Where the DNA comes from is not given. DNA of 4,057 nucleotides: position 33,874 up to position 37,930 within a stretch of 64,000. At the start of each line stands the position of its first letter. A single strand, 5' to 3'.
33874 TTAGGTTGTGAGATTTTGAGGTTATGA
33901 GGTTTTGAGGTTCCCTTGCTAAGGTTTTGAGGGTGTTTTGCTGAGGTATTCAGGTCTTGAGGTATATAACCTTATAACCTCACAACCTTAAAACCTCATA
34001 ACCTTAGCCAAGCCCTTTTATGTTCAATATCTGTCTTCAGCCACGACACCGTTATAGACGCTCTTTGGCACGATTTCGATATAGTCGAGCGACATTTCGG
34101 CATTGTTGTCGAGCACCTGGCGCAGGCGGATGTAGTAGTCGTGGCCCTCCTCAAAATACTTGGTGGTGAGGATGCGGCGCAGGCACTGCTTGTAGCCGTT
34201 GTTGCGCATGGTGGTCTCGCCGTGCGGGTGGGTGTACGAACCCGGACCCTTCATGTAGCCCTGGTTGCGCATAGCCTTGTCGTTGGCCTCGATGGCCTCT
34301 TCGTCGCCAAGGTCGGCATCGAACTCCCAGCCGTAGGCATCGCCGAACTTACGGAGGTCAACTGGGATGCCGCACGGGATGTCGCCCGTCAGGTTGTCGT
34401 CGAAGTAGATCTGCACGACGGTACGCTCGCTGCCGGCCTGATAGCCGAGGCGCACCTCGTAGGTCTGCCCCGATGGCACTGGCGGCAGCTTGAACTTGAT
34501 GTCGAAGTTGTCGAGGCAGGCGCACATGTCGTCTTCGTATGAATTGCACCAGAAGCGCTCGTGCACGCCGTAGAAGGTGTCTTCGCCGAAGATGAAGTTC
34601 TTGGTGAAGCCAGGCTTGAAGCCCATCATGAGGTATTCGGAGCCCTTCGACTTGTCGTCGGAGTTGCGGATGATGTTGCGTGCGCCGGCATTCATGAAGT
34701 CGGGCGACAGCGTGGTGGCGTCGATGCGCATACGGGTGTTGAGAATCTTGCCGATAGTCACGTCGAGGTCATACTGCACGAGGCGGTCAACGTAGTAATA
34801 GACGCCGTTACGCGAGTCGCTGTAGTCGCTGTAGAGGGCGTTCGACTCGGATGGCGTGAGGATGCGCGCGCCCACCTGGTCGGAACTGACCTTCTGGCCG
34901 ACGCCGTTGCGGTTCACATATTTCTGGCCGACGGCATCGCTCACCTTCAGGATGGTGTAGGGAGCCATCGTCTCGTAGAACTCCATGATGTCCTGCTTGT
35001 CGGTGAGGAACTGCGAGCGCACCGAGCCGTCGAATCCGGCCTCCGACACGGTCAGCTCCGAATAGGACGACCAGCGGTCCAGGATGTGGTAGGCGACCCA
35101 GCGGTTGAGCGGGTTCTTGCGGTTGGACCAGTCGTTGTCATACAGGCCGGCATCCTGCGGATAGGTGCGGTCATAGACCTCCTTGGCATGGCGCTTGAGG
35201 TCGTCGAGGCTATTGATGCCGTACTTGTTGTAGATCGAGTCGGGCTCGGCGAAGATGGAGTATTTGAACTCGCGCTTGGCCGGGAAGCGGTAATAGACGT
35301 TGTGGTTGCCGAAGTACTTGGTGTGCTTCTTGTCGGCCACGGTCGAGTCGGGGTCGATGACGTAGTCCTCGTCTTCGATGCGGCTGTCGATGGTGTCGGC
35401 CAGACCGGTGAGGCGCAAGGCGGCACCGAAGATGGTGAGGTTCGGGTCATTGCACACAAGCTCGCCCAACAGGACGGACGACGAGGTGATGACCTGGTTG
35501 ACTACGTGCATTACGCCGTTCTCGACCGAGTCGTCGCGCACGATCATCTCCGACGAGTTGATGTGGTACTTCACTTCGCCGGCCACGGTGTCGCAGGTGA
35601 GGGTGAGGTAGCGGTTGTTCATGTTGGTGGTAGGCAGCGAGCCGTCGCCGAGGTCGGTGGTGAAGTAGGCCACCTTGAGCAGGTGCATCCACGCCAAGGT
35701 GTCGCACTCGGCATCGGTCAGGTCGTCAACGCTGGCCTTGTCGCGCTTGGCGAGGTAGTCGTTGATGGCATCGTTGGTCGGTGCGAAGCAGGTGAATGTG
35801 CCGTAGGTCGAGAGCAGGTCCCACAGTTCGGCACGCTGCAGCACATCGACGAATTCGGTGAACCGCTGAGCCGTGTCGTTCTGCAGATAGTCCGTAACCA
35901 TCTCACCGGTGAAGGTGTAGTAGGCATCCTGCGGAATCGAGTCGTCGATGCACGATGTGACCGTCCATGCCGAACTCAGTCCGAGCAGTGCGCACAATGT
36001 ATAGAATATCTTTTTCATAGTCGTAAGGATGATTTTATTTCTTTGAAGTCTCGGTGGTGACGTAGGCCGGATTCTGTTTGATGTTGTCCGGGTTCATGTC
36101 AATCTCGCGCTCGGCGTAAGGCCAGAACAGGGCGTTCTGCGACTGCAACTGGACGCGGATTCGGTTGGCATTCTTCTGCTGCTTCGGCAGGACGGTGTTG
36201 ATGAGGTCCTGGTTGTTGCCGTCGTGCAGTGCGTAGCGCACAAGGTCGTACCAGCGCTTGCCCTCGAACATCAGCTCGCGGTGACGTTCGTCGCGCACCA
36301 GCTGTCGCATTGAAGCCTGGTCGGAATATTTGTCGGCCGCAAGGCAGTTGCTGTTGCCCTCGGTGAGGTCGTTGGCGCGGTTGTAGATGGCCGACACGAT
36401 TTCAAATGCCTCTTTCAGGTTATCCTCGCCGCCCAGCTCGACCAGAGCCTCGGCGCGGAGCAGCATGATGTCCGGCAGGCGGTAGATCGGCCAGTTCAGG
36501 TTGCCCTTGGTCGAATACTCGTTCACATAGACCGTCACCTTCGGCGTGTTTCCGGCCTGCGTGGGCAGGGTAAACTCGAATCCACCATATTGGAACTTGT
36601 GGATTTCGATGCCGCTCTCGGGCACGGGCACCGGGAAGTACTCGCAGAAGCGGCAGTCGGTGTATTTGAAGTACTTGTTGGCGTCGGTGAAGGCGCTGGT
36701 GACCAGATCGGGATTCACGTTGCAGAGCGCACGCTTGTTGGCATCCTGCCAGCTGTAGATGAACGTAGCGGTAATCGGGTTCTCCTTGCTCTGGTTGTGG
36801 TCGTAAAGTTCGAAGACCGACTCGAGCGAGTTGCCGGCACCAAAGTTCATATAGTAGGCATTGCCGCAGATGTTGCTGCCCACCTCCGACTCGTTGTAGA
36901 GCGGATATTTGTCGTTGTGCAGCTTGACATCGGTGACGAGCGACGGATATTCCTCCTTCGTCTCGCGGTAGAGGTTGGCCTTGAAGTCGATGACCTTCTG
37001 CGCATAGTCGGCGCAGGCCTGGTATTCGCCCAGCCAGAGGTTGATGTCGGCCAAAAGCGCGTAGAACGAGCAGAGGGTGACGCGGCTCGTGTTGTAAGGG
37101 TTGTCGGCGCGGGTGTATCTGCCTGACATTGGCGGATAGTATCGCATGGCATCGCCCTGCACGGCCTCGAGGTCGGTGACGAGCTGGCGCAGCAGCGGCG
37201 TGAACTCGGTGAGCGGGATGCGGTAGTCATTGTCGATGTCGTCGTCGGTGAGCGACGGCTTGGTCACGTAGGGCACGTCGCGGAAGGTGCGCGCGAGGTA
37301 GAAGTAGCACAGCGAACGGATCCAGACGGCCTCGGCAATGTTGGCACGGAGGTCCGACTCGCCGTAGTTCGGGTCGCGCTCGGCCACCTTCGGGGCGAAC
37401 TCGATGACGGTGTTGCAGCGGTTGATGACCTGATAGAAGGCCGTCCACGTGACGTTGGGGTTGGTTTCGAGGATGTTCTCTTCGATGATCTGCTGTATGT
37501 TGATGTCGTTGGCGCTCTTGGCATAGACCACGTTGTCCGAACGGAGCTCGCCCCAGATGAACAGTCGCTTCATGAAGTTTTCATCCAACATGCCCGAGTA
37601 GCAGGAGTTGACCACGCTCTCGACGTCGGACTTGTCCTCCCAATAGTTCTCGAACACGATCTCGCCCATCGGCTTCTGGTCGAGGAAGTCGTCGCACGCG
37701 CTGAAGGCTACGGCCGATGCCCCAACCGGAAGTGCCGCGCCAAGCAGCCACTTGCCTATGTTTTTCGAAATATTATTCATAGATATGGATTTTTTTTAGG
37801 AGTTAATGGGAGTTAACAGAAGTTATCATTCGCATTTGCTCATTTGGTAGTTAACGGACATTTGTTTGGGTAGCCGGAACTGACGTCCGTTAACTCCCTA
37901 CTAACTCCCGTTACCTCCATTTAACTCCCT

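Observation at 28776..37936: Three long hairpin elements made of SD-like and anti-SD-like tandem units at specific cistron junctions of the PUL operon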

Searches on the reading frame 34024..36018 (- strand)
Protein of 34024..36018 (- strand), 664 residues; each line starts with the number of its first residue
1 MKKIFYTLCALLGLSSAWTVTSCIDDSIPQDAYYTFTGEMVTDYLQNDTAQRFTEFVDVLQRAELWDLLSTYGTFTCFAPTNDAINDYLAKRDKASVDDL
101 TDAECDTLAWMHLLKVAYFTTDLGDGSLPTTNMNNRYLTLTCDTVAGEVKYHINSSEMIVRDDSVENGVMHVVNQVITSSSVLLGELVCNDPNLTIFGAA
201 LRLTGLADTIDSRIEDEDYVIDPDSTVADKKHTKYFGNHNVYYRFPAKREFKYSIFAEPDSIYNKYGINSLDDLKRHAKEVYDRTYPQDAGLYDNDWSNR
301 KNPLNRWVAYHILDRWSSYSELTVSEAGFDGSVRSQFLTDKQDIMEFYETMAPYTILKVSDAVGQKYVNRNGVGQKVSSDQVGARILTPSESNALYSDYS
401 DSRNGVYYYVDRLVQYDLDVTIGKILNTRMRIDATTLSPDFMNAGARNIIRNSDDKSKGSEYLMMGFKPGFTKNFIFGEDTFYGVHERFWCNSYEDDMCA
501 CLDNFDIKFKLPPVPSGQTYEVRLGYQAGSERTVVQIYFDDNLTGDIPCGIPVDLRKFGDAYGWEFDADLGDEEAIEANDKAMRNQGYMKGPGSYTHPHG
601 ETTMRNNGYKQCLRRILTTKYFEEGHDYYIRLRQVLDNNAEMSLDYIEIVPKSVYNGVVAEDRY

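Call 18: search_protein_families(library=pfam, proteins=[window:34024-36018:-])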
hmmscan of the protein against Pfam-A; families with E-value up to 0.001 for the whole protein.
window:34024-36018:- (664 aa): 1 family
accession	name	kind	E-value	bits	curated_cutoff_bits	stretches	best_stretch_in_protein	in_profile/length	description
PF02469.27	Fasciclin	-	9e-18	65.1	22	1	52-178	2-122/123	Fasciclin domain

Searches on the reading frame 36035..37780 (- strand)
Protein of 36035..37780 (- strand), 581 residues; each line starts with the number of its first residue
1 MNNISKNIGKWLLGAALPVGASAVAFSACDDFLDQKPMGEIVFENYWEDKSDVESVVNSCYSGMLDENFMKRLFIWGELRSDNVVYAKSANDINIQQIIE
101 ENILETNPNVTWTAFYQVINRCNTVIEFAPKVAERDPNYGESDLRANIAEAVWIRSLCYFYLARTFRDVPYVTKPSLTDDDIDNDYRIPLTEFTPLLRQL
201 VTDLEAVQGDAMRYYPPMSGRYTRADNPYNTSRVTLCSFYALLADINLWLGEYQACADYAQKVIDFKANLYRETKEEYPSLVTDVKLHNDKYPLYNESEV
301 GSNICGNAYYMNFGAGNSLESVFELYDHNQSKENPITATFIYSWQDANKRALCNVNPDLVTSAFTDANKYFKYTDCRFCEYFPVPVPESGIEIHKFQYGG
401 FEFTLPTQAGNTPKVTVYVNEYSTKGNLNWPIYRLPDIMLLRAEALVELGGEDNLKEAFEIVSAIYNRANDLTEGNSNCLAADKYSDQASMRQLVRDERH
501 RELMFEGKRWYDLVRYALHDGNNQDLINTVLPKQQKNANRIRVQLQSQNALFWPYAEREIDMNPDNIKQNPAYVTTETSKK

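Call 18: search_protein_families(library=pfam, proteins=[window:36035-37780:-])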
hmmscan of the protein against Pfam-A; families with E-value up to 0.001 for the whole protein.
window:36035-37780:- (581 aa): 2 families
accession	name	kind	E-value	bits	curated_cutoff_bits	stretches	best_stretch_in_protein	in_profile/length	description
PF07980.17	SusD_RagB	-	3.3e-27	96.3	23.1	1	422-573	148-297/297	SusD family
PF14322.12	SusD-like_3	-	1.9e-12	48.2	27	1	31-176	1-137/191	Starch-binding associating with outer membrane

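Call 40: find_homologous_proteins(query=window:36035-37780:-, max_evalue=1e-50)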
Query window:36035-37780:- (581 aa): 2476 proteins with E <= 1e-50 among 8000 candidates; the best 120 are listed.
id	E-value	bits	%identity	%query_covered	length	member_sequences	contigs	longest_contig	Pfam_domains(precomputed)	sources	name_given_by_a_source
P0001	0.0e+0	1294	96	100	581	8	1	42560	PF14322.13,PF07980.18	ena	-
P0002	0.0e+0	1144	83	100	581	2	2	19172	PF14322.13,PF07980.18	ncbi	-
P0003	5.9e-259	878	67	100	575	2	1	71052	PF14322.13,PF07980.18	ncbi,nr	ncbi:MAG: RagB/SusD family nutrient uptake outer membrane protein [Bacteroidales bacterium]|nr:RagB/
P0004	1.6e-253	860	66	100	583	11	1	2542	PF14322.13,PF07980.18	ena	-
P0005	4.2e-231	786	61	100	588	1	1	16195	PF14322.13,PF07980.18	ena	-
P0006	9.5e-229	779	61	100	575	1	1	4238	PF14322.13,PF07980.18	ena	-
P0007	1.0e-211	722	58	98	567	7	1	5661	PF14322.13,PF07980.18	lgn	-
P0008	1.1e-206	706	55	100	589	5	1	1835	PF14322.13,PF07980.18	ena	-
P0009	4.2e-205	701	57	98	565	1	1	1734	PF14322.13,PF07980.18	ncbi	-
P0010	7.5e-205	700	57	98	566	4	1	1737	PF14322.13,PF07980.18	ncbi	-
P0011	4.3e-204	697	57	96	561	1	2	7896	PF14322.13,PF07980.18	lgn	-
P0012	1.3e-203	696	57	96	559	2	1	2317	PF14322.13,PF07980.18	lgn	-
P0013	2.3e-202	692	57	95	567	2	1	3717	PF14322.13,PF07980.18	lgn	-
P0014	4.9e-201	687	56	96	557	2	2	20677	PF14322.13,PF07980.18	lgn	-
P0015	4.1e-200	684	55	100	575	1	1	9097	PF14322.13,PF07980.18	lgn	-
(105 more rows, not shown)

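Call 41: find_encoding_contigs(protein=P0001, flank=10000, max_places=2)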
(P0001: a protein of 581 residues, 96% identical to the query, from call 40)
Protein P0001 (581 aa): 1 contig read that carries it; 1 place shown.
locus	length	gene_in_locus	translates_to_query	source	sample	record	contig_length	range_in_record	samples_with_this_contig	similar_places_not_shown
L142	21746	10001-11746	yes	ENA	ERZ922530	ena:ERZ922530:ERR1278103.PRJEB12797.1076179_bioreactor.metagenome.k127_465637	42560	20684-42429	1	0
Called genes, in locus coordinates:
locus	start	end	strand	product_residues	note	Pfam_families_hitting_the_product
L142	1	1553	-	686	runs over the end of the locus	-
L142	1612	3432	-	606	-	PF04616:Glyco_hydro_43, PF17851:GH43_C2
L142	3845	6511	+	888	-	PF02469:Fasciclin (faint)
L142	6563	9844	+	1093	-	PF13620:CarboxypepD_reg (faint), PF13715:CarbopepD_reg_2, PF07715:Plug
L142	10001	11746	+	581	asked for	PF14322:SusD-like_3, PF07980:SusD_RagB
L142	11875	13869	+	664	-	PF02469:Fasciclin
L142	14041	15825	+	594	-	-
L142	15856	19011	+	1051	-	PF13715:CarbopepD_reg_2 (weak), PF07715:Plug (weak)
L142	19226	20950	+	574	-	PF07980:SusD_RagB (faint)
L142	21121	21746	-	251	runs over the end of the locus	?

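Call 42: find_encoding_contigs(protein=P0002, flank=10000, max_places=2)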
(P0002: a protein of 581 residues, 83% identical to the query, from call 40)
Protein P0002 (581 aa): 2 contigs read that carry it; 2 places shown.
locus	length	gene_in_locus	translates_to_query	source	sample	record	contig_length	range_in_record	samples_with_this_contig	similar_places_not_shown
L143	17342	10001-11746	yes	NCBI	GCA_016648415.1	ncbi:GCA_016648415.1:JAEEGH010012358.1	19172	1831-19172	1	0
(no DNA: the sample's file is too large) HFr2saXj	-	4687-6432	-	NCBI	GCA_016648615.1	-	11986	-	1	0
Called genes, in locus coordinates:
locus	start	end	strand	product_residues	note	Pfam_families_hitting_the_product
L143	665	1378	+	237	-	-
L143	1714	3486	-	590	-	PF04616:Glyco_hydro_43, PF17851:GH43_C2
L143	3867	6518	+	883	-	PF02469:Fasciclin (faint)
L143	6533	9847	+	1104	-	PF13620:CarboxypepD_reg (weak), PF13715:CarbopepD_reg_2, PF07715:Plug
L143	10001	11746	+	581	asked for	PF14322:SusD-like_3, PF07980:SusD_RagB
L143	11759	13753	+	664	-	PF02469:Fasciclin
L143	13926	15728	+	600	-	-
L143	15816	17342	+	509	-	?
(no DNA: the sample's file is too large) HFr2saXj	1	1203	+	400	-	?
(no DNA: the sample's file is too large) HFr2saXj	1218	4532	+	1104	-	PF13620:CarboxypepD_reg (weak), PF13715:CarbopepD_reg_2, PF07715:Plug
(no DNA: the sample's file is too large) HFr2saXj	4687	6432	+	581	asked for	PF14322:SusD-like_3, PF07980:SusD_RagB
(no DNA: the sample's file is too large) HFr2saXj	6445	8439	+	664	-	PF02469:Fasciclin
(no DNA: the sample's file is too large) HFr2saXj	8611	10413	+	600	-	-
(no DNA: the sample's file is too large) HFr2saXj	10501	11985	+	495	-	?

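Call 43: find_encoding_contigs(protein=P0003, flank=10000, max_places=2)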
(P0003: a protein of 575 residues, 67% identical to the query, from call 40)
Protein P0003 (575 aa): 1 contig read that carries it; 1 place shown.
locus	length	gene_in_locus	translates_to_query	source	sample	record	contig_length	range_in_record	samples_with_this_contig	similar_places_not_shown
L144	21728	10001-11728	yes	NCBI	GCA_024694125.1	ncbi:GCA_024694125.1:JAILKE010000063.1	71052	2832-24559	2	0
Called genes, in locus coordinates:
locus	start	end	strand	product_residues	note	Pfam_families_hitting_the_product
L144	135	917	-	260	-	PF05635:23S_rRNA_IVP (weak), PF13747:DUF4164 (weak)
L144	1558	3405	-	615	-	PF04616:Glyco_hydro_43, PF17851:GH43_C2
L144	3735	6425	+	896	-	PF02469:Fasciclin (faint)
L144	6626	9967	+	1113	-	PF07715:Plug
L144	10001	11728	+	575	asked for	PF14322:SusD-like_3, PF07980:SusD_RagB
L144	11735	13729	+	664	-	PF02469:Fasciclin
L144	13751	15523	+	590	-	PF02469:Fasciclin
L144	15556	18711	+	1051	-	PF13715:CarbopepD_reg_2 (weak), PF07715:Plug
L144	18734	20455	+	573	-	PF07980:SusD_RagB (faint)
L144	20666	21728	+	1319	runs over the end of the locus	-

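Call 44: find_encoding_contigs(protein=P0005, flank=10000, max_places=2)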
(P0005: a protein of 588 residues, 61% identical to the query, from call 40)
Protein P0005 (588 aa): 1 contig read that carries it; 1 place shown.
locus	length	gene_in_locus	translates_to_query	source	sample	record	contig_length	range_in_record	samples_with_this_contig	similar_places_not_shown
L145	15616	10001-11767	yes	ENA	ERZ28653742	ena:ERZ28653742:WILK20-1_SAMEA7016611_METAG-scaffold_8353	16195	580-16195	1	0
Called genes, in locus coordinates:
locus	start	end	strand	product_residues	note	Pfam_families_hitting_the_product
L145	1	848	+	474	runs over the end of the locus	?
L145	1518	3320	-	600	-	PF04616:Glyco_hydro_43, PF17851:GH43_C2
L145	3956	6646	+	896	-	PF02469:Fasciclin (faint)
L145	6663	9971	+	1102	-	PF13620:CarboxypepD_reg (weak), PF13715:CarbopepD_reg_2, PF07715:Plug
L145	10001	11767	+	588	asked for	PF14322:SusD-like_3, PF07980:SusD_RagB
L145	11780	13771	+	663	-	PF02469:Fasciclin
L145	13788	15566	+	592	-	-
